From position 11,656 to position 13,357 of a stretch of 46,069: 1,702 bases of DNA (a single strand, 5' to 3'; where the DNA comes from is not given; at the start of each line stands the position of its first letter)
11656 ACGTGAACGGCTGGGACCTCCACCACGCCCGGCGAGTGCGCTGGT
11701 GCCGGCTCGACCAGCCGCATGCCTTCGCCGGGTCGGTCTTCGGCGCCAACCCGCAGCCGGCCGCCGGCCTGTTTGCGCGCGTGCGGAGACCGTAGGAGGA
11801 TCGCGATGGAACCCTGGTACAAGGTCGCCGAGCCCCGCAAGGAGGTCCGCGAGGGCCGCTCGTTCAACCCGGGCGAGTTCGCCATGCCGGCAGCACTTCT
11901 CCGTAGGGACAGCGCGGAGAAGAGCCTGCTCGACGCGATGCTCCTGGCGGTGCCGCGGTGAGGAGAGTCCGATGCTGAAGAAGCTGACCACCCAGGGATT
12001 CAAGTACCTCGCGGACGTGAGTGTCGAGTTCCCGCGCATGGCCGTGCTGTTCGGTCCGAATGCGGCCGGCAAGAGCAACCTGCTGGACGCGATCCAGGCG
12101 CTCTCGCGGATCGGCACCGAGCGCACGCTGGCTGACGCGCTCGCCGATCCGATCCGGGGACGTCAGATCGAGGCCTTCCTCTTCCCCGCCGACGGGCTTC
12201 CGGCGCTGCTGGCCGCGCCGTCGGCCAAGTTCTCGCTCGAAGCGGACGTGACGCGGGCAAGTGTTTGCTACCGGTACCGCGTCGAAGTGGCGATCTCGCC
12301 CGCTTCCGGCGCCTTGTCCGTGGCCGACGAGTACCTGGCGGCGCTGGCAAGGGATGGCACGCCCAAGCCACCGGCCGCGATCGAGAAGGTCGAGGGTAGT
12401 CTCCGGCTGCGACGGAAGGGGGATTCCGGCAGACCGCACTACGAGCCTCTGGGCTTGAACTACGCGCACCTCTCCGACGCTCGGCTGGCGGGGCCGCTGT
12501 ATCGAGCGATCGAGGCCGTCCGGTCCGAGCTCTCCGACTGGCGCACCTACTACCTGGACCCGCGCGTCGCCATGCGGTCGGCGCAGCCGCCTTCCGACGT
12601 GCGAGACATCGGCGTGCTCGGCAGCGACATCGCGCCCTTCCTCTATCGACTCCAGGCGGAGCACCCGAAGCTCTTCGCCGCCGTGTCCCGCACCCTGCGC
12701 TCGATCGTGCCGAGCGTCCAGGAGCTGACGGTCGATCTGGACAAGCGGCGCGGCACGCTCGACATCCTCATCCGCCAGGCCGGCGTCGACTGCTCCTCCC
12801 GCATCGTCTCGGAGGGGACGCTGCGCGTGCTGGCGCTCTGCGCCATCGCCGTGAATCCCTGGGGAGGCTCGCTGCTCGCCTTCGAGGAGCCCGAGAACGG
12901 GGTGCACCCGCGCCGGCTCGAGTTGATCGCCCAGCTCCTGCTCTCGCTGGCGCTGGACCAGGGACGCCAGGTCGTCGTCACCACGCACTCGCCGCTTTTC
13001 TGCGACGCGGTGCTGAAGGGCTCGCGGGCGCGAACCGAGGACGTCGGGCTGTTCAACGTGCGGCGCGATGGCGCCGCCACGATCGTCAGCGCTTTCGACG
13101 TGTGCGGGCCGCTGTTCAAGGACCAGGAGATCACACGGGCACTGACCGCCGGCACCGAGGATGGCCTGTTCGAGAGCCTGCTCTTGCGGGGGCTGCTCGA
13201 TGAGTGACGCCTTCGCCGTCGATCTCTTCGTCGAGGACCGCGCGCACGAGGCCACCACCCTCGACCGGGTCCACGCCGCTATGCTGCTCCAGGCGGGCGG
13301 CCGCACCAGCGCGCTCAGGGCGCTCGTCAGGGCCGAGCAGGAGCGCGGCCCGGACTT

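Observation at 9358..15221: Cassette slot between methylase stop and DUF499 start: three ATPase modules, each preceded by a diverged copy of the methylase 3' end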

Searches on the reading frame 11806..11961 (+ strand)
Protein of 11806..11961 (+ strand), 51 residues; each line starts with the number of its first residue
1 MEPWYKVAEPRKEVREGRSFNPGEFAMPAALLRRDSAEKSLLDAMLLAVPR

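Call 11: search_protein_families(library=pfam, proteins=[window:11806-11961:+], max_evalue=0.01)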
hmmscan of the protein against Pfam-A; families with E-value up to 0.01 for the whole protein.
window:11806-11961:+ (51 aa): 0 families

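Call 12: search_protein_families(library=padloc, proteins=[window:11806-11961:+], max_evalue=0.01)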
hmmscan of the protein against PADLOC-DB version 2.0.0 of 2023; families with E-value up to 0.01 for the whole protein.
window:11806-11961:+ (51 aa): 1 family
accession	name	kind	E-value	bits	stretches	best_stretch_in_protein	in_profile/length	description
PDLC00662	HmaC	-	0.0068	12.6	1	1-40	3-41/941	AAA+ ATPase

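Call 64: find_homologous_proteins(query=A1, max_evalue=0.001)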
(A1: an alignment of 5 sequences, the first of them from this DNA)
Query A1 (5 sequences) (51 aa, profile of the alignment): 1195 proteins with E <= 0.001 among 1510 candidates; the best 120 are listed.
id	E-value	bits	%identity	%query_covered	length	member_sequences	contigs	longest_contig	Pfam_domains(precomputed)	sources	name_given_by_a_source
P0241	5.1e-31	124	75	100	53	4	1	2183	-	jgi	jgi:hypothetical protein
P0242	5.0e-30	121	79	100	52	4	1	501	-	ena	-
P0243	8.7e-29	117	100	100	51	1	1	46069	-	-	-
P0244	1.3e-28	116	71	100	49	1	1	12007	-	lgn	-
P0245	1.8e-28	116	75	100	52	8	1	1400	-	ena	-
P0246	3.5e-27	112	71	100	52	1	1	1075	-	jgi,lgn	jgi:hypothetical protein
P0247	1.1e-26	110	54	100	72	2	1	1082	-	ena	-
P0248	2.0e-26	109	75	100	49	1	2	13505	-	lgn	-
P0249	3.0e-26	109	53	100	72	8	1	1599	-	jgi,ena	-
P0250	4.1e-26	108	59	100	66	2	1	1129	-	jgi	jgi:hypothetical protein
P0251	7.3e-25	104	48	100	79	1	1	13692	-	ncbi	-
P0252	8.8e-25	104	51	100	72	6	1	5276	-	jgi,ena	-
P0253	1.0e-24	104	53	100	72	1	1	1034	-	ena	-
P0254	1.4e-24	103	73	100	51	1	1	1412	-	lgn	-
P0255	1.7e-24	103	73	88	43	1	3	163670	-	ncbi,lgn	-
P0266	6.0e-23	98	50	100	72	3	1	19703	-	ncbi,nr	ncbi:MAG: hypothetical protein HY268_20160 [Deltaproteobacteria bacterium]|nr:hypothetical protein [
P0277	2.0e-20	90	52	100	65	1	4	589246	-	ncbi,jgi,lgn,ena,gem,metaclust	metaclust:\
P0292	9.4e-16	75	57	100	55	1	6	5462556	-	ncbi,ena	-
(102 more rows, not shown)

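Call 67: find_encoding_contigs(protein=P0292, flank=9000, max_places=3)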
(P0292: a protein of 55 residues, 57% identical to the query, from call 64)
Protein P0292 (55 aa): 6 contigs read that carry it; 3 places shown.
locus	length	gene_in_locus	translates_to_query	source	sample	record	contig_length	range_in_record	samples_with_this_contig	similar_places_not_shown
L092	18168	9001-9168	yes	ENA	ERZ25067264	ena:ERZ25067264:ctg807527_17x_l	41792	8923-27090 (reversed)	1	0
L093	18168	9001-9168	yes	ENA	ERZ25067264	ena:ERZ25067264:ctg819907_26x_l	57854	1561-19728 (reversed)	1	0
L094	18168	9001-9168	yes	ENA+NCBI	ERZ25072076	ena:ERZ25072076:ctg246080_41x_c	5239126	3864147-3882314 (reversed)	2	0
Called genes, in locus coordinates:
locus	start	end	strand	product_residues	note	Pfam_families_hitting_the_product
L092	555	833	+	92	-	-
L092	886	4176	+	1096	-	PF06634:DUF1156, PF01541:GIY-YIG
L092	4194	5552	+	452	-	PF13175:AAA_15, PF13476:AAA_23, PF13304:AAA_21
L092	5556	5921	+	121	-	-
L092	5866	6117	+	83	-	-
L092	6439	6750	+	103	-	-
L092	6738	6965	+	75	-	PF10049:DUF2283 (weak)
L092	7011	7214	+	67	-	-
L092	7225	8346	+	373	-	PF02463:SMC_N (weak), PF11398:DUF2813 (faint), PF13175:AAA_15 (weak), PF13304:AAA_21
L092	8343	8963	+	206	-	PF14103:DUF4276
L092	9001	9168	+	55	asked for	-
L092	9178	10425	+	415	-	PF02463:SMC_N (weak), PF11398:DUF2813 (faint), PF13175:AAA_15 (weak), PF13304:AAA_21, PF13175:AAA_15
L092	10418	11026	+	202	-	PF14103:DUF4276 (weak)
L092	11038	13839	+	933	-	PF04465:DUF499, PF05887:Trypan_PARP (faint)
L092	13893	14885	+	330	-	PF04041:Glyco_hydro_130 (faint)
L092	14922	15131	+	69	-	-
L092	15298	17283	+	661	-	PF20581:DUF6785, PF20580:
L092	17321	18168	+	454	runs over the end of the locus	PF13517:FG-GAP_3 (faint), PF01839:FG-GAP (faint), PF21348:RGL11_C (faint)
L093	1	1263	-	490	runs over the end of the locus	PF06782:UPF0236 (weak)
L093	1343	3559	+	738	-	-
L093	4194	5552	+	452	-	PF13175:AAA_15, PF13476:AAA_23, PF13304:AAA_21, PF13175:AAA_15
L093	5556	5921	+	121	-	-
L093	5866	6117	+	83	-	-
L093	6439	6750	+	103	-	-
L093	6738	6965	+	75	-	PF10049:DUF2283 (weak)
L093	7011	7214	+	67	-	-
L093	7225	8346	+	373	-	PF02463:SMC_N (weak), PF11398:DUF2813 (faint), PF13175:AAA_15 (weak), PF13304:AAA_21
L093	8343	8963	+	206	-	PF14103:DUF4276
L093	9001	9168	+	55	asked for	-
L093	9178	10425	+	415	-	PF02463:SMC_N (weak), PF11398:DUF2813 (faint), PF13175:AAA_15 (weak), PF13304:AAA_21, PF13175:AAA_15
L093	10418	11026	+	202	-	PF14103:DUF4276 (weak)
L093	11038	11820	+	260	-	-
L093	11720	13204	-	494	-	-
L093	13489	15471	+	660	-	PF05887:Trypan_PARP (weak)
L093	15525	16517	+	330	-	PF04041:Glyco_hydro_130 (faint)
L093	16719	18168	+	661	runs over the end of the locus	PF20581:DUF6785, PF20580:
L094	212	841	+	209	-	PF18928:DUF5677 (weak)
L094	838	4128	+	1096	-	PF06634:DUF1156, PF01541:GIY-YIG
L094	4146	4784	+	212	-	PF13175:AAA_15, PF13476:AAA_23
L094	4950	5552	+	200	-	PF13175:AAA_15, PF13304:AAA_21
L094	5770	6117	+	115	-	-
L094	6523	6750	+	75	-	-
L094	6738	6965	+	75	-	PF10049:DUF2283 (weak)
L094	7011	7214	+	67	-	-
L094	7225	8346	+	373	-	PF02463:SMC_N (weak), PF11398:DUF2813 (faint), PF13175:AAA_15 (weak), PF13304:AAA_21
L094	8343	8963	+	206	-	PF14103:DUF4276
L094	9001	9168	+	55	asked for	-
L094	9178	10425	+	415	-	PF02463:SMC_N (weak), PF11398:DUF2813 (faint), PF13175:AAA_15 (weak), PF13304:AAA_21, PF13175:AAA_15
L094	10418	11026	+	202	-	PF14103:DUF4276 (weak)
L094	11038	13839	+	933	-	PF04465:DUF499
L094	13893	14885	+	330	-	PF04041:Glyco_hydro_130 (faint)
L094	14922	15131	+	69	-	-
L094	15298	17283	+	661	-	PF20581:DUF6785, PF20580:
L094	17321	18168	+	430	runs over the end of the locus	PF13517:FG-GAP_3 (faint), PF01839:FG-GAP (faint), PF21348:RGL11_C (faint)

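Call 68: find_encoding_contigs(protein=P0277, flank=9000, max_places=3)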
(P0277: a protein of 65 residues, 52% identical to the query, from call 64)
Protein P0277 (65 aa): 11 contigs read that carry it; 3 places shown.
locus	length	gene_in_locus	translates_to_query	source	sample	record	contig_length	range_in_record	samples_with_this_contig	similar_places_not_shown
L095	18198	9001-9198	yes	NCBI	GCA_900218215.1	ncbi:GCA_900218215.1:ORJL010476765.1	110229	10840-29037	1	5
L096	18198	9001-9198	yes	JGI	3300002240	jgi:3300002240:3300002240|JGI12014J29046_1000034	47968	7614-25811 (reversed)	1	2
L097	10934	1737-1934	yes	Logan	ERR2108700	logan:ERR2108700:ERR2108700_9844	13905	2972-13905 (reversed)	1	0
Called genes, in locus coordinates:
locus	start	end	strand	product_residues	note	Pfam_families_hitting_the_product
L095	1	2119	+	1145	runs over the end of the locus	PF00176:SNF2-rel_dom, PF00270:DEAD, PF04851:ResIII, PF00271:Helicase_C, PF13020:NOV_C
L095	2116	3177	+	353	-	PF02661:Fic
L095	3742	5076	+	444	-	PF04326:SLFN_AlbA_2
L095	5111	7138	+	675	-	PF02463:SMC_N (faint), PF13175:AAA_15, PF13304:AAA_21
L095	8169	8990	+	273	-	PF13286:HD_assoc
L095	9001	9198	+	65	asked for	-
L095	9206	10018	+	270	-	PF20320:DUF6615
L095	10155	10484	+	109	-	-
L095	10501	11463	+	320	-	PF28530:DUF8426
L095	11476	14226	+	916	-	PF04465:DUF499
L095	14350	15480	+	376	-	PF04326:SLFN_AlbA_2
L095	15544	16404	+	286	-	-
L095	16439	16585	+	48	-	-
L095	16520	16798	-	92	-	-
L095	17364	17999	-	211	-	-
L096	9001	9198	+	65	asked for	-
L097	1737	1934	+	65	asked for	-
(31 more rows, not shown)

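Call 69: find_encoding_contigs(protein=P0266, flank=9000, max_places=2)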
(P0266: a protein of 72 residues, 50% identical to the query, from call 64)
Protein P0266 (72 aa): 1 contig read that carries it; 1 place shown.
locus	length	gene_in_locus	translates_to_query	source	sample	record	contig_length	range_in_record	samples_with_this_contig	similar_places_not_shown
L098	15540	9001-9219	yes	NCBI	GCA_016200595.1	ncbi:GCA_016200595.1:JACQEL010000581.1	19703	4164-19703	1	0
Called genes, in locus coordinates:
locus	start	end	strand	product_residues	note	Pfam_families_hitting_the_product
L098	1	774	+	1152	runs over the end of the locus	PF00176:SNF2-rel_dom, PF00270:DEAD, PF04851:ResIII, PF00271:Helicase_C, PF13020:NOV_C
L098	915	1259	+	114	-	PF01909:NTP_transf_2, PF18765:Polbeta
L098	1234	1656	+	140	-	PF05168:HEPN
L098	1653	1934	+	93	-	-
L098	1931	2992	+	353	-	PF02661:Fic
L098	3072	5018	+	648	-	PF00580:UvrD-helicase, PF13245:AAA_19, PF13604:AAA_30 (faint), PF13361:UvrD_C, PF13538:UvrD_C_2 (weak)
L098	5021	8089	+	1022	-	PF06634:DUF1156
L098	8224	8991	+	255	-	PF08861:DUF1828, PF08862:DUF1829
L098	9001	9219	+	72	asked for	-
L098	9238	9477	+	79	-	PF04255:DUF433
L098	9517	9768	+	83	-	PF04255:DUF433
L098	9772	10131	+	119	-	PF18480:DUF5615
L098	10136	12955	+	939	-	PF04465:DUF499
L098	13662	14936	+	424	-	PF07690:MFS_1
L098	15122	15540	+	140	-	PF07690:MFS_1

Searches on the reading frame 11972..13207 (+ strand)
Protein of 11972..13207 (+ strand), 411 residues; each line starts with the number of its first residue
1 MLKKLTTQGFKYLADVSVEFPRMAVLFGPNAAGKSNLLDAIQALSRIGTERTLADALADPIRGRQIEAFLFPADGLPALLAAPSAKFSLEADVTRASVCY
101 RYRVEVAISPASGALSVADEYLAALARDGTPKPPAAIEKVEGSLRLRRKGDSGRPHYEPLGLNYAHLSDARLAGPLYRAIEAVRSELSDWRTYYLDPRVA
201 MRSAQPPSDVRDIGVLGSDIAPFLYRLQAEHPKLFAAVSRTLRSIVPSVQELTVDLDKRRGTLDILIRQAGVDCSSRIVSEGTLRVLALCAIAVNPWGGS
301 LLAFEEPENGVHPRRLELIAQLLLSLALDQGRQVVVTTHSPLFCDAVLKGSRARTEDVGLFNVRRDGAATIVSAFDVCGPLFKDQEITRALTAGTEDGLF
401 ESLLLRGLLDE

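Call 11: search_protein_families(library=pfam, proteins=[window:11972-13207:+], max_evalue=0.01)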
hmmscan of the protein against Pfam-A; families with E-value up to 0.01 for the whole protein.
window:11972-13207:+ (411 aa): 7 families
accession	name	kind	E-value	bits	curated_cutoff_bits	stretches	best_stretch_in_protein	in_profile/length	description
PF13304.12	AAA_21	-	4.9e-29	102.8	27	1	23-345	1-304/304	AAA domain, putative AbiEii toxin, Type IV TA system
PF13175.12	AAA_15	-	1.7e-16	61.3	32.1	2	301-342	331-372/374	AAA ATPase domain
PF11398.14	DUF2813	-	1e-06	28.9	21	1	2-43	3-44/372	Protein of unknown function (DUF2813)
PF02463.25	SMC_N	-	2.4e-06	27.6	40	1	1-42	1-45/220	RecF/RecN/SMC N terminal domain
PF13476.12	AAA_23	-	0.00012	23.2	27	1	4-42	1-40/201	AAA domain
PF13555.12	AAA_29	-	0.00018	21.6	27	1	17-44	16-45/61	P-loop containing region of AAA domain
PF13514.12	AAA_27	-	0.0012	19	22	1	3-44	4-49/206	AAA domain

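Call 12: search_protein_families(library=padloc, proteins=[window:11972-13207:+], max_evalue=0.01)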
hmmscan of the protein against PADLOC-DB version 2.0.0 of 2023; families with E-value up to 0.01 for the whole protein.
window:11972-13207:+ (411 aa): 104 families (the best 25 are shown)
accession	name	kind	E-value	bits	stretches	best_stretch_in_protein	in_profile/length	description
PDLC04184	HEC-01A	-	6.8e-53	178.3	2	144-357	176-404/464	-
PDLC04182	HEC-01A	-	4.8e-35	119.3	1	3-376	5-377/406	-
PDLC04178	HEC-01A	-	8e-35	118.6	1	2-345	9-332/399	-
PDLC04175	HEC-01A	-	1.6e-31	107.7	2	179-345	143-313/363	-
PDLC04177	HEC-01A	-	8.7e-29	98.7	1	17-347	22-343/393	-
PDLC04393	PDC-M07A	-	2.3e-28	97.4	2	192-373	198-380/435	-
PDLC04389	PDC-M07A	-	5.3e-28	96.2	2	2-129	6-125/443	-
PDLC02980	AriA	-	6.2e-28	96.6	2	251-345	220-304/304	-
PDLC04391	PDC-M07A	-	6.2e-28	95.9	1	1-347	1-352/412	-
PDLC04183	HEC-01A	-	4.2e-26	89.9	2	178-347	181-351/402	-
PDLC04541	PDC-M25A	-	2.1e-25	87.6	2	178-376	151-340/380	-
PDLC04135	mad3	-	1.3e-23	82.1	1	1-345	1-328/374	mads_3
PDLC04392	PDC-M07A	-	1.4e-23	81.7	2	271-349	278-356/432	-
PDLC04176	HEC-01A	-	2.8e-23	80.9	1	2-340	3-317/371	-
PDLC04180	HEC-01A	-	1.3e-21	75.2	2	235-369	207-342/382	-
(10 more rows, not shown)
